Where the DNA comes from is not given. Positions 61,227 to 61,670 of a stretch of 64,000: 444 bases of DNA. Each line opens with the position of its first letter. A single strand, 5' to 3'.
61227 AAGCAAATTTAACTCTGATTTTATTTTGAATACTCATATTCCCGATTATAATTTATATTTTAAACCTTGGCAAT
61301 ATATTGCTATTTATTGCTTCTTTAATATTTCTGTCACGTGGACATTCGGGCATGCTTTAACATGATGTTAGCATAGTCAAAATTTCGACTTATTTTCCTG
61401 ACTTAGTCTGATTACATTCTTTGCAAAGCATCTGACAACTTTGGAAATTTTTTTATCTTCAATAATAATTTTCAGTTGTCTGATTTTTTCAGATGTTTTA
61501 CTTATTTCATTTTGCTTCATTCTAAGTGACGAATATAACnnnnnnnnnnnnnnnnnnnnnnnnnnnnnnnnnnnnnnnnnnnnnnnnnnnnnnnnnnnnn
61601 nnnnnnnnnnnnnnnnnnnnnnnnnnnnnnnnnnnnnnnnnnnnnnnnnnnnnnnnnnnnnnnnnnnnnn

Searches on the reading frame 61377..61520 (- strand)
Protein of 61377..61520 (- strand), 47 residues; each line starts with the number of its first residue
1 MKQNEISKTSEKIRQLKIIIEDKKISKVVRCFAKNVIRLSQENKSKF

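Call 3: search_protein_families(library=pfam, proteins=[window:61377-61520:-], max_evalue=1)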
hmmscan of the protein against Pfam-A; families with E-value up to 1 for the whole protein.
window:61377-61520:- (47 aa): 1 family
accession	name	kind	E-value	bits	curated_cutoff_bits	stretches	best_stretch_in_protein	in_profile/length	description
PF03685.18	UPF0147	-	0.067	13.7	23.6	1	8-44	4-41/81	Uncharacterised protein family (UPF0147)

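Call 4: search_protein_families(library=padloc, proteins=[window:61377-61520:-], max_evalue=1)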
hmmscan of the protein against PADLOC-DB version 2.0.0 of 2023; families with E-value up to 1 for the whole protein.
window:61377-61520:- (47 aa): 0 families

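Call 5: search_protein_families(library=ncbifam, proteins=[window:61377-61520:-], max_evalue=1)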
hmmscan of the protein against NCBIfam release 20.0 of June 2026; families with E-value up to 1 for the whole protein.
window:61377-61520:- (47 aa): 0 families
